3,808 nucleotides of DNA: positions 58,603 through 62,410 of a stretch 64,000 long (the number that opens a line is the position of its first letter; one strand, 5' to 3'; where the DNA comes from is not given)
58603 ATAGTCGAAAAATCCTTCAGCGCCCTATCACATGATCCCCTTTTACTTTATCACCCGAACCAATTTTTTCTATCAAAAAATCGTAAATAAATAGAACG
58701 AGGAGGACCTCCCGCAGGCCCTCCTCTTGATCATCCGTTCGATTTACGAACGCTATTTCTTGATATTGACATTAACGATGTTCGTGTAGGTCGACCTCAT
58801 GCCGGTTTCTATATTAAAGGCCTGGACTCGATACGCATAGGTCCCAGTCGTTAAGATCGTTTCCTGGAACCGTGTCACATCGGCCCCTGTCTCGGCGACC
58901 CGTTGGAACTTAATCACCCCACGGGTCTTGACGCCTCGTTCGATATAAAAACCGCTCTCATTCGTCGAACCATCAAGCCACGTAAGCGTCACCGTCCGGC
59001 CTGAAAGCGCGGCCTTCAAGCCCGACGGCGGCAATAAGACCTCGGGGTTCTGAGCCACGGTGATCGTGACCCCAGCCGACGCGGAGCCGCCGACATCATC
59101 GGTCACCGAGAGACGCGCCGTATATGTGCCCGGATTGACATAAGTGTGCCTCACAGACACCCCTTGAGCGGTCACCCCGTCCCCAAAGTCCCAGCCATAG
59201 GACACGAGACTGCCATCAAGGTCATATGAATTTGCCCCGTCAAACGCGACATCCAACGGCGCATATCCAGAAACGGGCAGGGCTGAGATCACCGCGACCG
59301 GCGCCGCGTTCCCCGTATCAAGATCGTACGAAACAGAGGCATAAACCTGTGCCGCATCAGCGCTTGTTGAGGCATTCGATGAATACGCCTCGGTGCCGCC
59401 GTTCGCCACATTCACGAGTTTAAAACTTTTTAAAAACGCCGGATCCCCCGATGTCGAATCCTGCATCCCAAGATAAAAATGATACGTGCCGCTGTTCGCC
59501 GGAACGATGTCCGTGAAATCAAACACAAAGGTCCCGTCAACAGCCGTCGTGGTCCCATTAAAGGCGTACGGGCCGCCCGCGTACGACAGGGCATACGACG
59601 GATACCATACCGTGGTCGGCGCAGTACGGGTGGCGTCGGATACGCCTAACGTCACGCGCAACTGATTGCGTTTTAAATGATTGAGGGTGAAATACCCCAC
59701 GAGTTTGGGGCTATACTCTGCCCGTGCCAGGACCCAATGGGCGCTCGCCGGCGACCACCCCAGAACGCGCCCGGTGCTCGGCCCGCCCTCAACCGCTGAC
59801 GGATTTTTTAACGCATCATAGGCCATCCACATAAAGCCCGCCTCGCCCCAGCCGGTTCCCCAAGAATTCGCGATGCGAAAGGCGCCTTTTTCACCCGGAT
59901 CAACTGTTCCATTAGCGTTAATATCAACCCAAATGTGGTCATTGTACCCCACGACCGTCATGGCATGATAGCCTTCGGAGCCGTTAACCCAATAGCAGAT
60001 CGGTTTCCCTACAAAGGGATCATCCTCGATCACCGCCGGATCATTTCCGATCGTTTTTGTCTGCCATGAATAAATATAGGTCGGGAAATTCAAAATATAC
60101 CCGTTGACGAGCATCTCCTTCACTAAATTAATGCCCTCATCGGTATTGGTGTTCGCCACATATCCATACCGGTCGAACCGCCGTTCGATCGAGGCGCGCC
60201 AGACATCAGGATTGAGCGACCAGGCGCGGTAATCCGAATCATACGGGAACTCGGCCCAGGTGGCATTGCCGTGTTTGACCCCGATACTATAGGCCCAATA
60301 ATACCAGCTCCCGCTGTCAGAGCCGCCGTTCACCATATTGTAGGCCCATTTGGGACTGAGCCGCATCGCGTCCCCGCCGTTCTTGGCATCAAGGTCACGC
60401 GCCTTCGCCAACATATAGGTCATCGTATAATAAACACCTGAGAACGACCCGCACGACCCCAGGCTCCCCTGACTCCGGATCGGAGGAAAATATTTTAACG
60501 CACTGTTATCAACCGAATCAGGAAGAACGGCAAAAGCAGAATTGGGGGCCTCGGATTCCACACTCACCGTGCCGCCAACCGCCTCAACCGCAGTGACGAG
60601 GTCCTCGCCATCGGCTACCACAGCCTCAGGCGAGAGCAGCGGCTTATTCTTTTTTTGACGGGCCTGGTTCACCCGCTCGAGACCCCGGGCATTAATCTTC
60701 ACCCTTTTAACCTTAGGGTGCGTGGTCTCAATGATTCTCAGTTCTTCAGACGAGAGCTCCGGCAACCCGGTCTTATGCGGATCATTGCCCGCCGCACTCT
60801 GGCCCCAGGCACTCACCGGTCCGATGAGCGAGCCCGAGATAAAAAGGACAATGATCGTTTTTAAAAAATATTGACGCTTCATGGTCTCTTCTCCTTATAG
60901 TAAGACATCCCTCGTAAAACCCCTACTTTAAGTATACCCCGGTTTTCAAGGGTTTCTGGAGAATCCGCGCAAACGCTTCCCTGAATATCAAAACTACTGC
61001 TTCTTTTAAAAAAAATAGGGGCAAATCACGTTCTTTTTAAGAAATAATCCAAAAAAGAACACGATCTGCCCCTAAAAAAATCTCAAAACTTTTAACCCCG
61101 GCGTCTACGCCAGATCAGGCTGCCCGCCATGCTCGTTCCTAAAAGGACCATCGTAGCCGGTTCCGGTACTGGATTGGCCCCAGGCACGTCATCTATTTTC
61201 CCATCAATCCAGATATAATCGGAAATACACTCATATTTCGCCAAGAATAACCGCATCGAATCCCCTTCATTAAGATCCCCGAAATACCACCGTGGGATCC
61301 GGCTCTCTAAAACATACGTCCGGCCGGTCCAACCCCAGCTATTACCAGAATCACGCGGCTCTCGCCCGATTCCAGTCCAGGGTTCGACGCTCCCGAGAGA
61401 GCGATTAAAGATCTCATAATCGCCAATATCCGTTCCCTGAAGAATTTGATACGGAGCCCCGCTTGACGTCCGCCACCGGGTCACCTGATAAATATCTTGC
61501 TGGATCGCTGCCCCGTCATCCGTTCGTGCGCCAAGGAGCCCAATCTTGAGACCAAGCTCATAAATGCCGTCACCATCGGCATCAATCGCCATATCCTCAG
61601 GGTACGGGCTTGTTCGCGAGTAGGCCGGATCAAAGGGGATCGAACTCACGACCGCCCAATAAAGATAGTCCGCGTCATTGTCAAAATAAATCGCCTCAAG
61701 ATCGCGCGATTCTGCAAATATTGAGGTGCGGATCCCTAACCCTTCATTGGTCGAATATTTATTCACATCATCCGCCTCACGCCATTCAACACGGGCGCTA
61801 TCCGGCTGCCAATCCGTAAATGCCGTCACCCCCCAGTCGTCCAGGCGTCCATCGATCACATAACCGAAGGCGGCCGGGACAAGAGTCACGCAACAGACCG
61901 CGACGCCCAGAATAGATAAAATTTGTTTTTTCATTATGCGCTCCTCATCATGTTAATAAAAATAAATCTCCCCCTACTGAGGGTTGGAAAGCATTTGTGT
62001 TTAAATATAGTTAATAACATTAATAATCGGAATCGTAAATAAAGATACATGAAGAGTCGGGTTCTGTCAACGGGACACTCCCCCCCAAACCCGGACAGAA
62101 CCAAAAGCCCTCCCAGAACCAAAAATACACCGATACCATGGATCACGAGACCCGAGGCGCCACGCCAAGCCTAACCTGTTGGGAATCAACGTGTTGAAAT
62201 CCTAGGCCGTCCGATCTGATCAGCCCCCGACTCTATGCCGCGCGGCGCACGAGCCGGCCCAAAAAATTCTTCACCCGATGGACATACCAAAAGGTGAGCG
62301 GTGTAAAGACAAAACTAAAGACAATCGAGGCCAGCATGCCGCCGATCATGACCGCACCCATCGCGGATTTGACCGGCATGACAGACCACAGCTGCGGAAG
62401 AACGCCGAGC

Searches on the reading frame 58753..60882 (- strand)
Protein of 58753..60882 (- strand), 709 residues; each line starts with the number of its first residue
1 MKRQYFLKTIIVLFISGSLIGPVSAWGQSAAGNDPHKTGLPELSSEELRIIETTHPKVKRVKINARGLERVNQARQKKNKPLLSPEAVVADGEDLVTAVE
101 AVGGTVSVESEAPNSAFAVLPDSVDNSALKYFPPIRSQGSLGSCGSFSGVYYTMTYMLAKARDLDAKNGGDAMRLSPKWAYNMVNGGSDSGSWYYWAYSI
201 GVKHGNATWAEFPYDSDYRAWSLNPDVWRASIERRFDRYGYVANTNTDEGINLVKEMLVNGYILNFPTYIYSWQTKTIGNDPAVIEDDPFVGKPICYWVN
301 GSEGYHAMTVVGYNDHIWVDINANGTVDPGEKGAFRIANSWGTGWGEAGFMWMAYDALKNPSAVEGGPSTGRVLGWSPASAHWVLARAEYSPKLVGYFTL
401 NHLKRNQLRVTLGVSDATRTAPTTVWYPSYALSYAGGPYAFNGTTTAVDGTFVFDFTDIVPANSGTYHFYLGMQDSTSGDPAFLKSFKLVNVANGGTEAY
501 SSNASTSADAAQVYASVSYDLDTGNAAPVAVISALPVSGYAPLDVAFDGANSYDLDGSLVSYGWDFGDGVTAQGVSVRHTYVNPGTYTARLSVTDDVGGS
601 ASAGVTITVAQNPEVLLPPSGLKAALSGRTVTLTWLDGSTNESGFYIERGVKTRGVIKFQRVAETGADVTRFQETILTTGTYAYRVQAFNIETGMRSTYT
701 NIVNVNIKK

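Call 12: search_protein_families(library=pfam, proteins=[window:58753-60882:-])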
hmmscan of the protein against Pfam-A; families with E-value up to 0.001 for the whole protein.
window:58753-60882:- (709 aa): 4 families
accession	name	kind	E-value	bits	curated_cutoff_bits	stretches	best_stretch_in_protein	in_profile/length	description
PF18911.6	PKD_4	-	7.7e-22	77.6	27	1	525-609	1-85/85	PKD domain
PF00801.26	PKD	-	8.7e-14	51.7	23.5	1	540-609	12-80/80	PKD domain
PF00112.29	Peptidase_C1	-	5.4e-08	33.6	20.7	1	120-356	1-205/220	Papain family cysteine protease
PF22352.2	K319L-like_PKD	-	1.7e-05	25.2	27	1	545-609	14-84/84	K319L-like, PKD domain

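Call 13: search_protein_families(library=ncbifam, proteins=[window:58753-60882:-])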
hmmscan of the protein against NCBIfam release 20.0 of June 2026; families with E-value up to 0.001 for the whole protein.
window:58753-60882:- (709 aa): 1 family
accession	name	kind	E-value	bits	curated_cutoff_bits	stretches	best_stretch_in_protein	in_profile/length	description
TIGR00864.1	PCC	subfamily_domain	1.3e-05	21.8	1861.4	1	556-611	1422-1476/2700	polycystin cation channel protein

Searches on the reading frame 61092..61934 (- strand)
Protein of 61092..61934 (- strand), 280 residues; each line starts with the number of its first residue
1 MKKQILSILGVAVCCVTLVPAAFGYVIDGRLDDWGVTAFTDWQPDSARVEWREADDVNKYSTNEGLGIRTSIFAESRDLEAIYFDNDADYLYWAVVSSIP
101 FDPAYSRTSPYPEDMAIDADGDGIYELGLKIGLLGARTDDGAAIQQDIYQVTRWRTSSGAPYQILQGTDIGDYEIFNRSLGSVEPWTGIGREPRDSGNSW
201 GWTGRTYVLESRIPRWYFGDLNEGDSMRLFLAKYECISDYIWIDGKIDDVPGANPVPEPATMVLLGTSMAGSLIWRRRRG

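Call 12: search_protein_families(library=pfam, proteins=[window:61092-61934:-])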
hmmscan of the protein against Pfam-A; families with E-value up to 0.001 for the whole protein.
window:61092-61934:- (280 aa): 1 family
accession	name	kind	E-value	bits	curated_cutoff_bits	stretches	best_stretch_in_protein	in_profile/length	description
PF07589.16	PEP-CTERM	-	5.5e-07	29.9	20.7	1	255-278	1-24/24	PEP-CTERM motif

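Call 13: search_protein_families(library=ncbifam, proteins=[window:61092-61934:-])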
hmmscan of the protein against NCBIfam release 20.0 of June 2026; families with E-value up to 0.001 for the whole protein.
window:61092-61934:- (280 aa): 4 families
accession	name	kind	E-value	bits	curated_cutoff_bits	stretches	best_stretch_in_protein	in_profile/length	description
TIGR02595.1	PEP_CTERM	domain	2e-05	25.1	16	1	256-279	1-23/24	PEP-CTERM sorting domain-containing protein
NF033554.9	floc_PepA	equivalog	0.00011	22.1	80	1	254-279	235-260/261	flocculation-associated PEP-CTERM protein PepA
NF038125.1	PEP_CTERM_THxN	subfamily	0.0006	19.5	85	0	254-279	222-246/246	THxN family PEP-CTERM protein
NF041927.1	Xrt_dep_XDP1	equivalog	0.00074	19.6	125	0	251-279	215-242/242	exosortase-dependent surface protein XDP1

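Call 22: find_encoding_contigs(protein=window:61092-61934:-, flank=10000, max_places=6)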
Protein window:61092-61934:- (280 aa): no gene with exactly this product is on record in the collection.

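Call 28: find_homologous_proteins(query=window:61092-61934:-)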
Query window:61092-61934:- (280 aa): 30 proteins with E <= 0.001 among 1363 candidates.
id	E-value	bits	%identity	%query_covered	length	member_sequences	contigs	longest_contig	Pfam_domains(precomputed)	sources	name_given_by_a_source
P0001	1.4e-189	647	100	100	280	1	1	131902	PF07589.17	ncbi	-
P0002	8.8e-111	388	61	99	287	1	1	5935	-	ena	-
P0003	7.4e-103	362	60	92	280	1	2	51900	PF07589.17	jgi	-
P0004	8.0e-85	303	51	100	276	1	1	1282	PF07589.17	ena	-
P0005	6.4e-53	198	40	94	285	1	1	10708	PF07589.17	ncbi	-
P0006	5.9e-51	192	41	100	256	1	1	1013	PF07589.17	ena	-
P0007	5.2e-33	133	34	92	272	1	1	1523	PF07589.17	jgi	-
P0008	3.8e-14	71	32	94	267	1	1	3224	-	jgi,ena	-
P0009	4.2e-14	71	29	97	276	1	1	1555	PF07589.17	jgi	-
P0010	1.0e-13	70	31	96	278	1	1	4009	PF07589.17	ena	-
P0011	4.6e-12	64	31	99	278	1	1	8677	PF07589.17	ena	-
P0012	6.6e-12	64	28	96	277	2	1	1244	PF07589.17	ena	-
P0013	1.1e-11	63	30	96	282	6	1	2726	PF07589.17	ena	-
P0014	1.1e-11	63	30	93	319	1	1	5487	-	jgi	-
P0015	1.8e-11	62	30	93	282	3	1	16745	PF07589.17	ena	-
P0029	2.5e-8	52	29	100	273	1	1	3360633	PF07589.17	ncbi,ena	-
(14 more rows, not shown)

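Call 29: find_encoding_contigs(protein=P0001, flank=10000, max_places=3)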
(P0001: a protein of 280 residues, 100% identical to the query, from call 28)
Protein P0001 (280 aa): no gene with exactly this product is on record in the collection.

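Call 30: find_encoding_contigs(protein=P0002, flank=5000, max_places=3)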
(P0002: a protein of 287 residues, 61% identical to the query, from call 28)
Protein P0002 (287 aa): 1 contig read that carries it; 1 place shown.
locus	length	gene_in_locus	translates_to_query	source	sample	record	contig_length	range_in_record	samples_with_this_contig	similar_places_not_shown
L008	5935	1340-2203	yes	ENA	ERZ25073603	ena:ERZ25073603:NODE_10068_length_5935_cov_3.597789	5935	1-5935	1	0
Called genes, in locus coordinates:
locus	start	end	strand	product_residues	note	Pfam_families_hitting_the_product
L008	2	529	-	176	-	?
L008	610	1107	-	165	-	PF00072:Response_reg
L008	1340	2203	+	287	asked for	-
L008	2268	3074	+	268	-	PF07589:PEP_exosort_dom (weak)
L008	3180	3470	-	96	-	-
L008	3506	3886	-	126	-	PF01740:STAS, PF13466:STAS_2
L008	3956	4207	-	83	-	-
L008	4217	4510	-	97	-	-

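Call 31: find_encoding_contigs(protein=P0003, flank=10000, max_places=3)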
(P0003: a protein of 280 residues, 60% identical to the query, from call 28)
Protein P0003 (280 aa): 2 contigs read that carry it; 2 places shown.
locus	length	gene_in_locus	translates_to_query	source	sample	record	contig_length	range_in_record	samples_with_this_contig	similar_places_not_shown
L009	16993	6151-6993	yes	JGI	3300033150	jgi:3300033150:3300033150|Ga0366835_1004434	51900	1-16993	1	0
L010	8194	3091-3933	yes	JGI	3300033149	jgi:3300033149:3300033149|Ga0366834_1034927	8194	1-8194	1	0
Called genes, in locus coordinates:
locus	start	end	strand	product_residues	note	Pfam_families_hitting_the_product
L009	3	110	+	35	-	?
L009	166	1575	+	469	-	PF00072:Response_reg, PF00158:Sigma54_activat, PF14532:Sigma54_activ_2, PF07728:AAA_5 (weak), PF25601:AAA_lid_14, PF02954:HTH_8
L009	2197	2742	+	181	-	PF01909:NTP_transf_2, PF18765:Polbeta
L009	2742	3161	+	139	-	-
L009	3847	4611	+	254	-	-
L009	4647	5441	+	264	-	PF07589:PEP_exosort_dom (faint)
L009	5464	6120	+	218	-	PF07589:PEP_exosort_dom (weak)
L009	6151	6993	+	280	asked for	PF07589:PEP_exosort_dom (weak)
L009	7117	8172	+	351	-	PF07589:PEP_exosort_dom (weak)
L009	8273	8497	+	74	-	-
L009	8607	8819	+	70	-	-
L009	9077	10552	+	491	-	PF00501:AMP-binding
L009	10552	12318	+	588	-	PF02310:B12-binding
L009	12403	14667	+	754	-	PF03176:MMPL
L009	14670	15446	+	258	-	PF17131:TP_0789-like, PF07044:DUF1329 (weak)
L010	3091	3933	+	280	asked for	PF07589:PEP_exosort_dom (weak)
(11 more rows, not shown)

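Call 39: find_encoding_contigs(protein=P0005, flank=10000, max_places=3)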
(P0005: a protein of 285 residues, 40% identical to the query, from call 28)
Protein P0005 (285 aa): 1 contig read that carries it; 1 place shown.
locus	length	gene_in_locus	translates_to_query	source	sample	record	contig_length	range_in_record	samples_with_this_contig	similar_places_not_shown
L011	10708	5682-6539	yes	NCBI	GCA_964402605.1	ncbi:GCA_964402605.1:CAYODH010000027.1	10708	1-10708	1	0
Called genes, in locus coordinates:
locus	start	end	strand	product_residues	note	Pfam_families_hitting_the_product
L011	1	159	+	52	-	?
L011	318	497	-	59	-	-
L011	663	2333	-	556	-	PF03190:Thioredox_DsbH, PF13899:Thioredoxin_7, PF06662:C5-epim_C (faint), PF07470:Glyco_hydro_88 (faint)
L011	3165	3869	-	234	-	PF11769:DUF3313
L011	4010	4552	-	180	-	PF00923:TAL_FSA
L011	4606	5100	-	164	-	-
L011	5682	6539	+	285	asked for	PF07589:PEP_exosort_dom (weak)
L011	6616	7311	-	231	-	PF11769:DUF3313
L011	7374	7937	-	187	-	PF01027:Bax1-I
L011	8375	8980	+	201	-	-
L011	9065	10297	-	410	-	PF00534:Glycos_transf_1, PF13692:Glyco_trans_1_4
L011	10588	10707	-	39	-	?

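Call 40: find_encoding_contigs(protein=P0004, flank=5000, max_places=3)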
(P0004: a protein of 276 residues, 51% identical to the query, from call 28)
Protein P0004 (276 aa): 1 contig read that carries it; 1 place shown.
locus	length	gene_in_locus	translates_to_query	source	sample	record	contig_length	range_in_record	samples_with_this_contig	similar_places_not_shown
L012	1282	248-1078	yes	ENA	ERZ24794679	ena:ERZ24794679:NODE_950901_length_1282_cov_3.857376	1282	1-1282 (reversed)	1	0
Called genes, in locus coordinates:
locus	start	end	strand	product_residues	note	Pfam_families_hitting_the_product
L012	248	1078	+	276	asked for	PF07589:PEP_exosort_dom (weak)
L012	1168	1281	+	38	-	?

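Call 48: find_encoding_contigs(protein=P0029, flank=10000, max_places=2)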
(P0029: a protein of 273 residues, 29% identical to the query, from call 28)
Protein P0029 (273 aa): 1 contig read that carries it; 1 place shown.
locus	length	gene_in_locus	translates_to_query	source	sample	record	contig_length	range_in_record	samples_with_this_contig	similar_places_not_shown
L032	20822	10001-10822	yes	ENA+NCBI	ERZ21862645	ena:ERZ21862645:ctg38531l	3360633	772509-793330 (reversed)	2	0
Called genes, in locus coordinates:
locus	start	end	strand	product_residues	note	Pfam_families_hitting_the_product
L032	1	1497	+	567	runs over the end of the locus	PF02776:TPP_enzyme_N, PF00205:TPP_enzyme_M, PF02775:TPP_enzyme_C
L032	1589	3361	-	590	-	PF13431:TPR_17 (faint), PF13432:TPR_16 (faint), PF13428:TPR_14 (faint), PF23914:TPR_CcmH_CycH, PF13424:TPR_12 (faint), PF14559:TPR_19 (faint), PF00515:TPR_1 (faint), PF13414:TPR_11 (weak), +2 more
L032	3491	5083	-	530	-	PF02310:B12-binding, PF04055:Radical_SAM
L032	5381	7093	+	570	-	-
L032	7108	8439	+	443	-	PF04055:Radical_SAM, PF13353:Fer4_12 (weak), PF13186:SPASM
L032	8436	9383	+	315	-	-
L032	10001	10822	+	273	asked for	PF07589:PEP_exosort_dom (weak)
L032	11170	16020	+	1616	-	-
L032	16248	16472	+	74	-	-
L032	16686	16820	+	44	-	-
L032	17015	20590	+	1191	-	PF01882:DUF58 (weak)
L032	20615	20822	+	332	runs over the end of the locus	PF00493:MCM (weak), PF20030:bpMoxR, PF07726:AAA_3, PF07728:AAA_5, PF17863:AAA_lid_2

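Call 49: find_encoding_contigs(protein=P0015, flank=10000, max_places=2)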
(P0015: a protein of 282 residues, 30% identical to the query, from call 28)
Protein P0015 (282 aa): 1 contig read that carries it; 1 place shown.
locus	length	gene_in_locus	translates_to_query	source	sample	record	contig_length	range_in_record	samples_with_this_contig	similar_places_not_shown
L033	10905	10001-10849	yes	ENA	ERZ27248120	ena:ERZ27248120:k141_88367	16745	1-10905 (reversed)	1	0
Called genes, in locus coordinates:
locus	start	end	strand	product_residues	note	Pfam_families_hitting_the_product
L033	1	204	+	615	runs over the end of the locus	PF13522:GATase_6, PF13537:GATase_7, PF01380:SIS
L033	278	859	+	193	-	PF02563:Poly_export, PF10531:SLBB (weak), PF22461:SLBB_2 (weak)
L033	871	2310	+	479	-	PF13807:GNVR (weak)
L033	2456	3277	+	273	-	PF13614:AAA_31, PF01656:CbiA (weak)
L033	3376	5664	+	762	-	-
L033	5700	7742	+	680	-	PF16927:HisKA_7TM (weak), PF01590:GAF (weak), PF13185:GAF_2 (weak), PF13492:GAF_3, PF02518:HATPase_c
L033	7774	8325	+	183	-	PF05685:Uma2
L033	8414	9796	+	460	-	PF00072:Response_reg, PF00158:Sigma54_activat, PF14532:Sigma54_activ_2, PF07728:AAA_5 (weak), PF25601:AAA_lid_14, PF02954:HTH_8, PF13518:HTH_28 (faint)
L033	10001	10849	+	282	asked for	PF07589:PEP_exosort_dom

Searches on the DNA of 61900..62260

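Call 75: search_rna_families(source=window, start=61900, end=62260, threshold=evalue, max_evalue=1)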
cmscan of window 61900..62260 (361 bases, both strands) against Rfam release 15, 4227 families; matches with E-value up to 1: 0.
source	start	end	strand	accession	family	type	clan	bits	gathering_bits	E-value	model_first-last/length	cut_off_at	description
